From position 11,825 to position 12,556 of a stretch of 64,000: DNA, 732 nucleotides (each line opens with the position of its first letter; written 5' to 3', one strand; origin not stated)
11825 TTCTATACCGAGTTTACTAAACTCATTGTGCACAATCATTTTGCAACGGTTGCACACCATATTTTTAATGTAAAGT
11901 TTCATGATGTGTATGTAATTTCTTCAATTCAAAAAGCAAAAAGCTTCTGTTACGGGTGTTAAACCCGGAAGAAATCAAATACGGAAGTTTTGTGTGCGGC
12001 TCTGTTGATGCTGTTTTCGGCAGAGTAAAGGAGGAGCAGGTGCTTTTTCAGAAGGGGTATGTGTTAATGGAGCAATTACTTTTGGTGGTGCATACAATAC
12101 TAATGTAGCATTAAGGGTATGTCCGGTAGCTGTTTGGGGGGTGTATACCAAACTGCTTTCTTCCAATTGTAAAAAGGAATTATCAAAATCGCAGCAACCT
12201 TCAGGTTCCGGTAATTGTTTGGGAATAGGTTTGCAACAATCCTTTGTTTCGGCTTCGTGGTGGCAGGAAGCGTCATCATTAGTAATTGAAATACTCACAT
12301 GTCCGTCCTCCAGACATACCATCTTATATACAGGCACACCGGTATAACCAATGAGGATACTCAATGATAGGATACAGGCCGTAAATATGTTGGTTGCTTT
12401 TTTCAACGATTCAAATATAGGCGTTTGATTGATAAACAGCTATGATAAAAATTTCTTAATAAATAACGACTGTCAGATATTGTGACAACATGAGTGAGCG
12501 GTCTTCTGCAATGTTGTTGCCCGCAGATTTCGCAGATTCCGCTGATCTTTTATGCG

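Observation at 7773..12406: Minus-strand metal-handling operon combining three HMA-domain architectures with a TonB-dependent receptor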

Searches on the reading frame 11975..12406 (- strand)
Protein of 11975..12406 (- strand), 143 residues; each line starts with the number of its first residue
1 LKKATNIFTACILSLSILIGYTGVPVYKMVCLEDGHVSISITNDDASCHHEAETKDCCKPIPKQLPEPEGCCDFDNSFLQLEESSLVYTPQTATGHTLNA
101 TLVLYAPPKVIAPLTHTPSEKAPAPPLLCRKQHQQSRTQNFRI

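Call 3: search_protein_families(library=pfam, proteins=[window:11975-12406:-], max_evalue=0.01)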
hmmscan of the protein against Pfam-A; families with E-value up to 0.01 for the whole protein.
window:11975-12406:- (143 aa): 0 families

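Call 4: search_protein_families(library=ncbifam, proteins=[window:11975-12406:-], max_evalue=0.01)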
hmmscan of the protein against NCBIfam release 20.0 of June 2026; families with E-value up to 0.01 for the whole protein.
window:11975-12406:- (143 aa): 1 family
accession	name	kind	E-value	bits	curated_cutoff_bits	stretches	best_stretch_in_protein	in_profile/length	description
NF047658.1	HYC_CC_PP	subfamily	0.0026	18.2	28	1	9-92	4-81/131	HYC_CC_PP family protein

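Call 24: search_protein_families(library=pfam, proteins=[window:11975-12406:-], max_evalue=10)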
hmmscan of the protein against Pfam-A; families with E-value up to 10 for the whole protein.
window:11975-12406:- (143 aa): 1 family
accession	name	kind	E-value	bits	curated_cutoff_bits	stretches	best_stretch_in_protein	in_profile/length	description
PF18105.7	PGM1_C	-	0.098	12.6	22.5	1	80-95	5-20/54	PGM1 C-terminal domain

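Call 62: list_cluster_members(proteins=[window:11975-12406:-, window:7773-8135:-, P0241, P0001, P0121])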
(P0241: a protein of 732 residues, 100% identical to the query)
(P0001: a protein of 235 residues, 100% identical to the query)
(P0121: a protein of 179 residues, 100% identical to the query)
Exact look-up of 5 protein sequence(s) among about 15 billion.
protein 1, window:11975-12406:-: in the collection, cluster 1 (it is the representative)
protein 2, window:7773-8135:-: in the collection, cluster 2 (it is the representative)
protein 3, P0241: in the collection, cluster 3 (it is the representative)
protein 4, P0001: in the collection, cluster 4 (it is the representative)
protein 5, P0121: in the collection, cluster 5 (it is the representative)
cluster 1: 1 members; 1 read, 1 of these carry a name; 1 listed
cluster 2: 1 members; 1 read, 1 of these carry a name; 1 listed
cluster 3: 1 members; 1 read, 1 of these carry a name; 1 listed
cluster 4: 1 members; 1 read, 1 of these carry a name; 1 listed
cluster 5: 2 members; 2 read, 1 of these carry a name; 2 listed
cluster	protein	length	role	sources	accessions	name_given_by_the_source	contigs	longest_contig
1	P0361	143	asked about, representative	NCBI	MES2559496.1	MAG: hypothetical protein V4590_07140 [Bacteroidota bacterium]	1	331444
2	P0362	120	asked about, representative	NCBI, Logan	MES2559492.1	MAG: heavy-metal-associated domain-containing protein [Bacteroidota bacterium]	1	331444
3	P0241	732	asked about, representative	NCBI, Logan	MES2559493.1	MAG: TonB-dependent receptor [Bacteroidota bacterium]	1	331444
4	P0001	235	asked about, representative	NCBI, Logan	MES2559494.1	MAG: MauE/DoxX family redox-associated membrane protein [Bacteroidota bacterium]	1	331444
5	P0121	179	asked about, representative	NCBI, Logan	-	-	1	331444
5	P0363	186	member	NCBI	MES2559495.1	MAG: AraC family transcriptional regulator [Bacteroidota bacterium]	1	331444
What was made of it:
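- Checked: GenBank annotates the same five as consecutive proteins MES2559492-96 of a Bacteroidota MAG (call 62).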

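Call 74: search_protein_representatives(protein=window:11975-12406:-)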
Query: 143 residues. Proteins with E-value up to 0.001 (for the whole library): 47; up to 1e-10: 25; up to 1e-30: 2. The best 47 are listed.
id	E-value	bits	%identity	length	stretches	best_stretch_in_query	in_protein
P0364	2.6e-49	183.5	61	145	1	1-143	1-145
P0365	2.3e-35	138.2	55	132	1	15-143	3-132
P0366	2.1e-27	112.4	43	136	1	12-143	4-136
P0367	9.2e-26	107.1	50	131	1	13-107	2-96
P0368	1.7e-23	99.8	47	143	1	11-101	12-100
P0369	1.8e-22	96.4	43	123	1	18-142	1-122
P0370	3.8e-21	92.1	40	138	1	5-143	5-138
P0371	5.5e-21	91.6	44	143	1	2-143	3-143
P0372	3.9e-20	88.9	42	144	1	8-107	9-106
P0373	1.1e-19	87.5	44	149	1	4-107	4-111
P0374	2.0e-19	86.6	41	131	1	14-142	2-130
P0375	8.2e-18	81.4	45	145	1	1-105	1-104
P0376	3.4e-17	79.4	46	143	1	1-99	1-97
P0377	1.4e-16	77.4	38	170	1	1-131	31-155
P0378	6.1e-15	72.1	37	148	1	2-120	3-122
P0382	5.0e-14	69.1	41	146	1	1-85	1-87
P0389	1.2e-10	58.1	35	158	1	2-116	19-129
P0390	1.3e-10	58.0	41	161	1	3-90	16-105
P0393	2.4e-09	53.9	35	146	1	1-82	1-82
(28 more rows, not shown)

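Call 76: search_protein_families(library=ncbifam, alignment_id=A7, max_evalue=0.01)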
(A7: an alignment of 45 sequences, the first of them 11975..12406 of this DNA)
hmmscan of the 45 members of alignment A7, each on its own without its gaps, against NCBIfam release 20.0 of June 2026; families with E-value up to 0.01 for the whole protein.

A. member 1, window:11975-12406:- (143 aa): 1 family
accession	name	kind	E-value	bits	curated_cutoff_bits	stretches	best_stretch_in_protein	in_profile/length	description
NF047658.1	HYC_CC_PP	subfamily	0.0026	18.2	28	1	9-92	4-81/131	HYC_CC_PP family protein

B. families by the number of members that match (of 45 scanned): 4 families
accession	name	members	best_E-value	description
NF047658.1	HYC_CC_PP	27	8.6e-09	HYC_CC_PP family protein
NF003465.0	PRK05089.1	5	0.00018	cytochrome c oxidase assembly protein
NF006292.0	PRK08475.1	1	0.00054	F0F1 ATP synthase subunit B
NF047528.1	LIMLP_03685_anti-sigma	1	0.0071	LIMLP_03685 family anti-sigma factor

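Call 78: search_protein_families(library=ncbifam, proteins=[P0389, P0364, P0366, P0367, P0375, P0377, P0382, P0393, P0368, P0390], max_evalue=0.05)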
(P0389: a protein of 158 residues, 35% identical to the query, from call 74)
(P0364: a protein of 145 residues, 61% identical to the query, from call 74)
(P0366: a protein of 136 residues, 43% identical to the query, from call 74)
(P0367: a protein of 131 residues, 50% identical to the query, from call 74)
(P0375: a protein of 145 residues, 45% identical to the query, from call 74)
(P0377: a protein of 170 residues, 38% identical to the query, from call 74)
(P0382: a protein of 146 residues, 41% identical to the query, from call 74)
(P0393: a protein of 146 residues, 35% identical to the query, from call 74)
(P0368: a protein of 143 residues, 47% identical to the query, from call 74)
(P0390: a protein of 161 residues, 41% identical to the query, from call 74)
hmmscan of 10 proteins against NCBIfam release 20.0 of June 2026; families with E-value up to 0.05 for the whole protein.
P0389 (158 aa): 2 families
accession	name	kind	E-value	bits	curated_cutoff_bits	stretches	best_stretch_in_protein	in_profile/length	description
NF047658.1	HYC_CC_PP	subfamily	0.00038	20.9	28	1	26-90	4-64/131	HYC_CC_PP family protein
NF003465.0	PRK05089.1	equivalog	0.0013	18.3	162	1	23-58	15-50/189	cytochrome c oxidase assembly protein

P0364 (145 aa): 1 family
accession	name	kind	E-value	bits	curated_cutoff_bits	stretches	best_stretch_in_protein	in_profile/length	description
NF003465.0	PRK05089.1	equivalog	0.027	14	162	1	9-46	18-55/189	cytochrome c oxidase assembly protein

P0366 (136 aa): 1 family
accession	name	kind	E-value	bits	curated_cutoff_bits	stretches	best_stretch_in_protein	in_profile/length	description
NF047658.1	HYC_CC_PP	subfamily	0.00022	21.7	28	1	1-124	4-124/131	HYC_CC_PP family protein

P0367 (131 aa): 1 family
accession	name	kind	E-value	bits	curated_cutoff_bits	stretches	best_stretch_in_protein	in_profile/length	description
NF038144.1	PxxKW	subfamily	0.023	15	40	1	19-65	9-58/81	PxxKW family cysteine-rich protein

P0375 (145 aa): 2 families
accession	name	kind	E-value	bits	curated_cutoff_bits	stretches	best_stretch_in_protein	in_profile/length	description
NF047658.1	HYC_CC_PP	subfamily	2.5e-05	24.8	28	1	8-104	3-94/131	HYC_CC_PP family protein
NF003465.0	PRK05089.1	equivalog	0.004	16.8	162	1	8-41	17-50/189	cytochrome c oxidase assembly protein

P0377 (170 aa): 2 families
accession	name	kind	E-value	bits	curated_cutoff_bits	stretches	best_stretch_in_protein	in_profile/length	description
NF047658.1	HYC_CC_PP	subfamily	9.9e-06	26.1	28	1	39-156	4-124/131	HYC_CC_PP family protein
NF047528.1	LIMLP_03685_anti-sigma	equivalog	0.0071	15.6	200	1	23-99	48-125/347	LIMLP_03685 family anti-sigma factor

P0382 (146 aa): 2 families
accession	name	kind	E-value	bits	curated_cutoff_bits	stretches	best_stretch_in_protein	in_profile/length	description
NF047658.1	HYC_CC_PP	subfamily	1.6e-06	28.6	28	1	34-134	28-124/131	HYC_CC_PP family protein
NF003465.0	PRK05089.1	equivalog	0.017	14.7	162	1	7-41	16-50/189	cytochrome c oxidase assembly protein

P0393 (146 aa): 4 families
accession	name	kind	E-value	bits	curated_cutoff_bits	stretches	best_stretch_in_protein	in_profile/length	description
NF047658.1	HYC_CC_PP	subfamily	9.5e-05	22.9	28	1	7-76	2-65/131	HYC_CC_PP family protein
NF003465.0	PRK05089.1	equivalog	0.0092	15.6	162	1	8-43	17-52/189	cytochrome c oxidase assembly protein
NF006918.0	PRK09409.1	subfamily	0.029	14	597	1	14-76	99-157/301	IS2 transposase TnpB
NF040904.1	PhrA_Strep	subfamily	0.044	14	40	0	4-45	6-45/56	PhrA family quorum-sensing system peptide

P0368 (143 aa): 0 families

P0390 (161 aa): 2 families
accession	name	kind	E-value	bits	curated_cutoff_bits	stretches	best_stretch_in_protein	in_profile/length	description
NF047658.1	HYC_CC_PP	subfamily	0.0012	19.4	28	1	21-155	3-129/131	HYC_CC_PP family protein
NF003465.0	PRK05089.1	equivalog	0.0022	17.6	162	1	21-54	17-50/189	cytochrome c oxidase assembly protein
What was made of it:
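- On HYC_CC_PP family (NCBIfam NF047658): Of 45 P1-family representatives, 27 match at E<=0.01 and one reaches 28.6 bits (calls 76, 78).
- On Cox11/CtaG: Only profile positions 15-55 of 189 (anchor plus juxtamembrane Cys) are matched, at E 1e-3 to 3e-2 (call 78).
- Closest known: Cox11/CtaG copper chaperone of cytochrome oxidase. Same: It matches positions 15-55 of the PRK05089 profile (call 78).
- The match covers profile positions 15-55 of 189 in PRK05089 (calls 76, 78).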
